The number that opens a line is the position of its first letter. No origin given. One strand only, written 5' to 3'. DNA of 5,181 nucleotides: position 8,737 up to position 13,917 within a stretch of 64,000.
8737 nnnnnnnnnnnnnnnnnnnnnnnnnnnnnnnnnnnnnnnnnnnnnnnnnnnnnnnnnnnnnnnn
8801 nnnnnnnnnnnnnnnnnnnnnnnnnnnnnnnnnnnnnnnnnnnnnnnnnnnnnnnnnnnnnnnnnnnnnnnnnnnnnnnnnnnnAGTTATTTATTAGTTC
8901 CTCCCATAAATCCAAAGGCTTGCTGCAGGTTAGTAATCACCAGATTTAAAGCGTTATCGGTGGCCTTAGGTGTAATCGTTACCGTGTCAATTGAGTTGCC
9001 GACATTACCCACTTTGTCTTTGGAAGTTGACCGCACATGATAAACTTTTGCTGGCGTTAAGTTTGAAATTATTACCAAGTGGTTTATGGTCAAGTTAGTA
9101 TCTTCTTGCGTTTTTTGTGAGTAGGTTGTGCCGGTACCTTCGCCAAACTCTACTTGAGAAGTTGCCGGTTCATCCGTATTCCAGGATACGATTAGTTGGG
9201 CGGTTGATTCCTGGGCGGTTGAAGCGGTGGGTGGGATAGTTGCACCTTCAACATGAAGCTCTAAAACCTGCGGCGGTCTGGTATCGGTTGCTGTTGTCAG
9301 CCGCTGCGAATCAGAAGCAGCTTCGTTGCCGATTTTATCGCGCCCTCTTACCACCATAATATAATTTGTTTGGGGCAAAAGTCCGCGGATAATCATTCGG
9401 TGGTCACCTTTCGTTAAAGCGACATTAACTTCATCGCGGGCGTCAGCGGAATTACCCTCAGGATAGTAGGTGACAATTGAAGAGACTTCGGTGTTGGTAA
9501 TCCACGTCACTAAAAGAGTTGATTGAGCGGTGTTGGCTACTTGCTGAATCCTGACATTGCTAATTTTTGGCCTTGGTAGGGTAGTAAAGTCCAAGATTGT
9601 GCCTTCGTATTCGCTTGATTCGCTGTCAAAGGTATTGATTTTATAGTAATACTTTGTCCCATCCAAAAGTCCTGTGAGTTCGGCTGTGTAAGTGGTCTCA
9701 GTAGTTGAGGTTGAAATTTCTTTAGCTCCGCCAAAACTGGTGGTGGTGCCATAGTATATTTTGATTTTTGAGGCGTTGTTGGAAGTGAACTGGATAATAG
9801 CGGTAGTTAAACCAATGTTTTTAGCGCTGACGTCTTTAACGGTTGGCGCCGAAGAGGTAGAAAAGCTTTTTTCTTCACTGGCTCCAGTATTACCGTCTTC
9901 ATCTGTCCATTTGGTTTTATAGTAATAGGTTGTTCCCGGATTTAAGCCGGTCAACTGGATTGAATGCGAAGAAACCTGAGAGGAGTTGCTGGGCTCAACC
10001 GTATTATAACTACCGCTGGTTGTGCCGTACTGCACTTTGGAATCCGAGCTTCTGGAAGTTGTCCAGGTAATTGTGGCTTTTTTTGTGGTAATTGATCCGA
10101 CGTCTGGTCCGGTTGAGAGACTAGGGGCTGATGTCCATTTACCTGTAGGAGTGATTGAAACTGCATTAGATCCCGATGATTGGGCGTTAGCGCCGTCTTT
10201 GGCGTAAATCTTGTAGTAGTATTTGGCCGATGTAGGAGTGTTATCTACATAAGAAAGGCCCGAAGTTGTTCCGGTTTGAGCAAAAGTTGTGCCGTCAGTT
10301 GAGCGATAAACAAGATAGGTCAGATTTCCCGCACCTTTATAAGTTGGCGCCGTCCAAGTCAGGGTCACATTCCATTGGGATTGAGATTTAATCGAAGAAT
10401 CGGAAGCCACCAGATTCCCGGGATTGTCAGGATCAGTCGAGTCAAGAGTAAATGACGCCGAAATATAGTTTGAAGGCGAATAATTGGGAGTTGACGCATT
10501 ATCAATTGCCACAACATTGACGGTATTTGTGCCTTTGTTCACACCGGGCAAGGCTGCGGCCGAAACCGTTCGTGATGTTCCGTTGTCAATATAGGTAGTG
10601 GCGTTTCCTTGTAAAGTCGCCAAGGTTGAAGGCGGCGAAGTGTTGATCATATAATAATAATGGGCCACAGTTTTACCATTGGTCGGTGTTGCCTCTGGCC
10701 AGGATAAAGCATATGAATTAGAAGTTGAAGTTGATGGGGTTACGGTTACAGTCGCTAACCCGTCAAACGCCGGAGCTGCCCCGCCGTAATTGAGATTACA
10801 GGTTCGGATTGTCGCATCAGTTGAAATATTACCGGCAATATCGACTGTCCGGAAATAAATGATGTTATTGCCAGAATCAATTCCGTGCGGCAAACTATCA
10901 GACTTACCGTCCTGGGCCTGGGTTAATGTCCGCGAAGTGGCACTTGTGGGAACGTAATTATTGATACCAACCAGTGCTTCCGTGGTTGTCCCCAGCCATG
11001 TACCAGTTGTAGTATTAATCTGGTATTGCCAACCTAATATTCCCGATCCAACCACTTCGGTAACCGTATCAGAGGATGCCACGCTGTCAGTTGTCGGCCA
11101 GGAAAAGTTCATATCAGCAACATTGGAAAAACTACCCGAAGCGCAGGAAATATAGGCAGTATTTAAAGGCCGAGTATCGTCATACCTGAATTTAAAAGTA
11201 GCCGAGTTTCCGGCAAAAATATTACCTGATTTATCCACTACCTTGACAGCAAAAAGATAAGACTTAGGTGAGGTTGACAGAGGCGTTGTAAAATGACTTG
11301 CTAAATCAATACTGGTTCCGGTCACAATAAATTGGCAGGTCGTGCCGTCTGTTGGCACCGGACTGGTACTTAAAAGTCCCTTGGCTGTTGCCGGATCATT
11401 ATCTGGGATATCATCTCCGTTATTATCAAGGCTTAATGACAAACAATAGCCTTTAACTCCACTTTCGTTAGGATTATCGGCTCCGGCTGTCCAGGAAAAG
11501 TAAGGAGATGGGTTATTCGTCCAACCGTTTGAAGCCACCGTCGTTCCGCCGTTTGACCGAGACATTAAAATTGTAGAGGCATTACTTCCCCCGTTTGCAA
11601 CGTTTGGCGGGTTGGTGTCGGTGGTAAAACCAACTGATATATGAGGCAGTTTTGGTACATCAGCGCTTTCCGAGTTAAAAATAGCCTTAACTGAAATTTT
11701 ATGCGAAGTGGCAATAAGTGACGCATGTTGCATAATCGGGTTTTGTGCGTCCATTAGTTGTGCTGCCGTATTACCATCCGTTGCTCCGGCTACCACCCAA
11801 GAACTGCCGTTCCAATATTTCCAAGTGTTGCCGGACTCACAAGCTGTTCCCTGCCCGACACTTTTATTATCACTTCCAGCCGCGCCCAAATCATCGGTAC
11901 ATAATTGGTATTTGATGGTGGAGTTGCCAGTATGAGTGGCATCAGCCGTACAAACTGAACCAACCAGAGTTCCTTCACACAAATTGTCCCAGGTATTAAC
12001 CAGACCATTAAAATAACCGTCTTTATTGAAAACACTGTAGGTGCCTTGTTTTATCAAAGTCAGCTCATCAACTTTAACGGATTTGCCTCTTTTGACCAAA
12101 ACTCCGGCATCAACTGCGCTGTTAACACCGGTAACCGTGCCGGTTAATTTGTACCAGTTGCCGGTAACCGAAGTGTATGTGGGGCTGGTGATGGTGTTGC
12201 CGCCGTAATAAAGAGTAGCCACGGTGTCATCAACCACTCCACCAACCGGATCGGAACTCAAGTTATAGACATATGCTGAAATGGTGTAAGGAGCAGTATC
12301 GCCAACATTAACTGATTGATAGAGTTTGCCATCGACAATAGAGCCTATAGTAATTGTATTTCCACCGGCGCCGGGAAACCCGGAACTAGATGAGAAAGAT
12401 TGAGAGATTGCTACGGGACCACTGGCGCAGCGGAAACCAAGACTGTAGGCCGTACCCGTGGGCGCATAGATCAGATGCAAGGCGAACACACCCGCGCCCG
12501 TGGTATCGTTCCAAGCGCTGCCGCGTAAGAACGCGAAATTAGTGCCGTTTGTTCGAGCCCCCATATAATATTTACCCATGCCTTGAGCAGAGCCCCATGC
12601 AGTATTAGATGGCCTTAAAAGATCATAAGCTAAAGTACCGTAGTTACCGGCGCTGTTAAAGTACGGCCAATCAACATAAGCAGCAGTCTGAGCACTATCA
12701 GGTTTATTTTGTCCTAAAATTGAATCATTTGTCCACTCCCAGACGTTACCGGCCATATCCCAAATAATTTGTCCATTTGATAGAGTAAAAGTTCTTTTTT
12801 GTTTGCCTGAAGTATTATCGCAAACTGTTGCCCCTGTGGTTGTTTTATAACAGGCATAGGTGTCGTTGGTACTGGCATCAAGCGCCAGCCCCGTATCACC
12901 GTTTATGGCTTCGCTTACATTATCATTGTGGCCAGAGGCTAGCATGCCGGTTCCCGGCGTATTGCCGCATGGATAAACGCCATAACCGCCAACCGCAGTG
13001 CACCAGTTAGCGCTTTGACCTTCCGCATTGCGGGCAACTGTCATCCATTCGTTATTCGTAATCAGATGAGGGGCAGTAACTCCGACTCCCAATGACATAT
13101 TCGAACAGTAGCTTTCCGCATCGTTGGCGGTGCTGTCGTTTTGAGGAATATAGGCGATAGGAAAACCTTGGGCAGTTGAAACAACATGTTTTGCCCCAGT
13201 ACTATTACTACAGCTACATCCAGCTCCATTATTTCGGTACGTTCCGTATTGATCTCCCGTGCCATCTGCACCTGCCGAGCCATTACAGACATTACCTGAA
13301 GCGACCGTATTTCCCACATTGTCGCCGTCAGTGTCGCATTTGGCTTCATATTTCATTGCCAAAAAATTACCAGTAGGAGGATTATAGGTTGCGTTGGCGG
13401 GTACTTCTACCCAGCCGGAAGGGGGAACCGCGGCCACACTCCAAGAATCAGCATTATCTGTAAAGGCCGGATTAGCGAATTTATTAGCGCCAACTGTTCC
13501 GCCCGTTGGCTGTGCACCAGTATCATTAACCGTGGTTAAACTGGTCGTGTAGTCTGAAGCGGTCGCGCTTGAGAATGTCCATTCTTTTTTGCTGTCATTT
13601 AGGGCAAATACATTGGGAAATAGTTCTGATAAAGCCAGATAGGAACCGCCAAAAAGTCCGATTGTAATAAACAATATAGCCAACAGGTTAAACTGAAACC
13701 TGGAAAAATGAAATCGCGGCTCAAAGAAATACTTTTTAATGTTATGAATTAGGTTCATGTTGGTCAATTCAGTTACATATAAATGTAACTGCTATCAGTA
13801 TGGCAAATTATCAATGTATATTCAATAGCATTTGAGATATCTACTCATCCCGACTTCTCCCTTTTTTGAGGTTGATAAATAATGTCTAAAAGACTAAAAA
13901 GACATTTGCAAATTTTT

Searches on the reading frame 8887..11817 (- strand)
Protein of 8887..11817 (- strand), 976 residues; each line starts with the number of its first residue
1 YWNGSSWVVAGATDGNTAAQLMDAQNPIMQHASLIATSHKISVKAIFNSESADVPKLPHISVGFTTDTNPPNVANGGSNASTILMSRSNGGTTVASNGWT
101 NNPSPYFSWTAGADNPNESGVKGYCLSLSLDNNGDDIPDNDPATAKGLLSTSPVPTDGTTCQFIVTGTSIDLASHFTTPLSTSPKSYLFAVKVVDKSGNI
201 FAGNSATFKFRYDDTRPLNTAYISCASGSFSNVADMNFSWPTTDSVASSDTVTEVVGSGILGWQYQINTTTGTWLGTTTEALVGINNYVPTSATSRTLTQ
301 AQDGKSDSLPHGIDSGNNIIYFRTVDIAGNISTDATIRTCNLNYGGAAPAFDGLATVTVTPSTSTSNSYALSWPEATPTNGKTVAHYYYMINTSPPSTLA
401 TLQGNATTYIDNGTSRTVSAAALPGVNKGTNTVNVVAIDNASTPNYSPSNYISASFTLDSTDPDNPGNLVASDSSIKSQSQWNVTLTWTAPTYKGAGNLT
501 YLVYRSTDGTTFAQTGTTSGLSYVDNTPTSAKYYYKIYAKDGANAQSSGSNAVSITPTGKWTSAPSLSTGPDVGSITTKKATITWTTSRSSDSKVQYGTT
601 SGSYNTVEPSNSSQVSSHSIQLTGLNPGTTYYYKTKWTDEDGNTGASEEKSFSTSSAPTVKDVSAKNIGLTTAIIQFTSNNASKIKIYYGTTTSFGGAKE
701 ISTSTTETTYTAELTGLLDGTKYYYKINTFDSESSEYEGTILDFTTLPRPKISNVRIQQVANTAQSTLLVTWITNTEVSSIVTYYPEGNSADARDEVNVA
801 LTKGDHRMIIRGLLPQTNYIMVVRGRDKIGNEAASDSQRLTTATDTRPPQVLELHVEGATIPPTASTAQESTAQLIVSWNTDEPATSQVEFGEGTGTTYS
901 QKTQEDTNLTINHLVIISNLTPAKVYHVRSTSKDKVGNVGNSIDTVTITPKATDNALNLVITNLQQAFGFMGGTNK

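Call 60: find_homologous_proteins(query=window:8887-11817:-, max_evalue=1e-10)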
Query window:8887-11817:- (976 aa): 334 proteins with E <= 1e-10 among 8000 candidates; the best 120 are listed.
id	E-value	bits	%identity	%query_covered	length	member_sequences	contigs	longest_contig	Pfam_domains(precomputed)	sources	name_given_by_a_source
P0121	0.0e+0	1817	85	100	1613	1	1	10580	PF16655.13,PF23376.2,PF03781.23,PF00041.28,PF16656.12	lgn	-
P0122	0.0e+0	1701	80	99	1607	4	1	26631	PF16655.13,PF25059.2,PF23376.2,PF00041.28,PF16656.12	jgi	jgi:formylglycine-generating enzyme required for sulfatase activity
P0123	0.0e+0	1630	78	100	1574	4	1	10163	PF16655.13,PF25059.2,PF23376.2,PF00041.28,PF16656.12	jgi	-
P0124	0.0e+0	1617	78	100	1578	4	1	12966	PF16655.13,PF25059.2,PF23376.2,PF00041.28,PF16656.12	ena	-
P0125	0.0e+0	1608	75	100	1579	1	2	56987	PF16655.13,PF25059.2,PF23376.2,PF00041.28,PF16656.12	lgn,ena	-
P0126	0.0e+0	1592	78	100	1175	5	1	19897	PF25059.2,PF23376.2,PF00041.28,PF16656.12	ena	-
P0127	0.0e+0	1584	77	100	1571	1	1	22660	PF25059.2,PF23376.2,PF00041.28,PF16656.12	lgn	-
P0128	0.0e+0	1577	77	100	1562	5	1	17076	PF16655.13,PF17425.9,PF25059.2,PF23376.2,PF00041.28,PF16656.12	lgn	-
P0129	0.0e+0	1576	76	100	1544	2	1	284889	PF16655.13,PF17425.9,PF23376.2,PF00041.28,PF16656.12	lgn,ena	-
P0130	0.0e+0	1570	76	100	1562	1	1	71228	PF16655.13,PF25059.2,PF23376.2,PF00041.28,PF16656.12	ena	-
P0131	0.0e+0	1570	76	100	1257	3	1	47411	PF16655.13,PF23376.2,PF00041.28,PF16656.12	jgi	-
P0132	0.0e+0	1569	76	100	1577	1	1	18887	PF16655.13,PF25059.2,PF23376.2,PF03781.23,PF00041.28,PF16656.12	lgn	-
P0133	0.0e+0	1567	76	100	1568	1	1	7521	PF16655.13,PF25059.2,PF23376.2,PF25077.2,PF00041.28,PF16656.12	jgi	-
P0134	0.0e+0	1567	76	100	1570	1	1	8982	PF16655.13,PF25059.2,PF23376.2,PF25077.2,PF00041.28,PF16656.12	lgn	-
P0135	0.0e+0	1565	76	100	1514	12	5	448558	PF16655.13,PF23376.2,PF00041.28,PF16656.12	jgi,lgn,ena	-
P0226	0.0e+0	1264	64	100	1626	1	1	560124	PF23376.2,PF00041.28,PF16656.12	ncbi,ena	-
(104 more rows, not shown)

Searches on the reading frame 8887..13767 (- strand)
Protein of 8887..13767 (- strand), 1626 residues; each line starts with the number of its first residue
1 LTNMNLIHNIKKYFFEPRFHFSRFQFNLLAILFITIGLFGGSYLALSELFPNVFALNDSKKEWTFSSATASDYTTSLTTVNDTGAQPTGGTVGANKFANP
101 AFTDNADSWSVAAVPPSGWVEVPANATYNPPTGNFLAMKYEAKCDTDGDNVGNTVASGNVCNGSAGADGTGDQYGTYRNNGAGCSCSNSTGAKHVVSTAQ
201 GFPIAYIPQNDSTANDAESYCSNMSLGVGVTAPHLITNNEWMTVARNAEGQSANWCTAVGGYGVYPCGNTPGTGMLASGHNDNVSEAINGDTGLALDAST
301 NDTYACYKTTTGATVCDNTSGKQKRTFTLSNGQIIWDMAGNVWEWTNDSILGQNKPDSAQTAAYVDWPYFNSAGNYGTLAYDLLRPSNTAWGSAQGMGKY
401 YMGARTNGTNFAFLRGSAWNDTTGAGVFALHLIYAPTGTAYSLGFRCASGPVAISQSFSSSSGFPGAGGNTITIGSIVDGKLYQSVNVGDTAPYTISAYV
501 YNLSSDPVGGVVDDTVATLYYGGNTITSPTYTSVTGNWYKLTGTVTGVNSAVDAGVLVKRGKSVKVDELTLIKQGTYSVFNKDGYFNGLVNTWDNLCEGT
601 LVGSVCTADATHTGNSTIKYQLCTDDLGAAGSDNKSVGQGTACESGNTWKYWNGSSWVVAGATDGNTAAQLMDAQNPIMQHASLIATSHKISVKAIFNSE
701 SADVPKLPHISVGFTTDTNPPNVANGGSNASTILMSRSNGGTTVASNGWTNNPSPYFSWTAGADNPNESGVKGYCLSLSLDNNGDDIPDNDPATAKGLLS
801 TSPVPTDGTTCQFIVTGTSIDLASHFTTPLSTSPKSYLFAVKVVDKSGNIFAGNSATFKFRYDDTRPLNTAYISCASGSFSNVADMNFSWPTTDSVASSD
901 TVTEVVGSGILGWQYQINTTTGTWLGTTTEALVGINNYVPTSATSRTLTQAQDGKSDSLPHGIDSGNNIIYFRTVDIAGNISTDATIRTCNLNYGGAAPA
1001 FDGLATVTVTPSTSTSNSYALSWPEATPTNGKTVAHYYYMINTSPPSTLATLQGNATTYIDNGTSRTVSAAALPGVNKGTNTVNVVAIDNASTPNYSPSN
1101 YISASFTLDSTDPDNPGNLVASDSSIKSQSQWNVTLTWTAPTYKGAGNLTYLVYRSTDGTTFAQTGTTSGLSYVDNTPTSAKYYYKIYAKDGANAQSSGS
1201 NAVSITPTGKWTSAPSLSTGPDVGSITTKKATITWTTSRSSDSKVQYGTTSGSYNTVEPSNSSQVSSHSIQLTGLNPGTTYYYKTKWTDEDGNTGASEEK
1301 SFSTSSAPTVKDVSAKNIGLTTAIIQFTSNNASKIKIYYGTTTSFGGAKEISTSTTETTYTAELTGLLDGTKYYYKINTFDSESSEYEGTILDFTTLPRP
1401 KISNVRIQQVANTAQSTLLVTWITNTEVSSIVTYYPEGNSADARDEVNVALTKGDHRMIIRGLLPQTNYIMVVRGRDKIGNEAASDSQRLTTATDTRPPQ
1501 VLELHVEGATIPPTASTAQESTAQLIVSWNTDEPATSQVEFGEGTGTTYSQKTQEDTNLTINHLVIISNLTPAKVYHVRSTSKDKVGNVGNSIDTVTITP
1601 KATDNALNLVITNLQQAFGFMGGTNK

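Call 9: search_protein_families(library=pfam, proteins=[window:8887-13767:-], max_evalue=0.01)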
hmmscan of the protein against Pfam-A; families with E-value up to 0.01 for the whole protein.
window:8887-13767:- (1626 aa): 7 families
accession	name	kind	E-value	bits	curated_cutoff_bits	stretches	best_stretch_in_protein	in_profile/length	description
PF16656.11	Pur_ac_phosph_N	-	4.7e-19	69.2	30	4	1224-1304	9-93/93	Purple acid Phosphatase, N-terminal domain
PF00041.27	fn3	-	1.5e-10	41.5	25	1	1409-1486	7-79/84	Fibronectin type III domain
PF16655.11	PhoD_N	-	2.6e-06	28.3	30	0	1261-1291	52-82/90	PhoD-like phosphatase, N-terminal domain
PF25059.1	FN3_DSCAM-DSCAML_C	-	1.1e-05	26.1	39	0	1560-1601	42-83/89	DSCAM/DSCAML C-terminal Fn3-like domain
PF03781.23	FGE-sulfatase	-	3.1e-05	24.2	23.3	1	213-356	97-201/255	Sulfatase-modifying factor enzyme 1-like domain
PF25077.1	DUF7800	-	0.00028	21.4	27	0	1215-1289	2-73/89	Domain of unknown function (DUF7800)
PF25788.1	Ig_Rha78A_N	-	0.0032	18.1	27.4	0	1259-1304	55-101/105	Rha78A-like, N-terminal immunoglobulin domain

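Call 57: search_solved_structures(query=window:8887-13767:-, max_evalue=0.01)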
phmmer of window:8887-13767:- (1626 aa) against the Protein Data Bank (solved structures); distinct sequences matched with E-value up to 0.01: 0.

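Call 71: search_protein_families(library=ncbifam, proteins=[window:8887-13767:-], max_evalue=0.01)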
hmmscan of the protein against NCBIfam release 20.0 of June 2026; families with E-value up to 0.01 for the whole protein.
window:8887-13767:- (1626 aa): 0 families
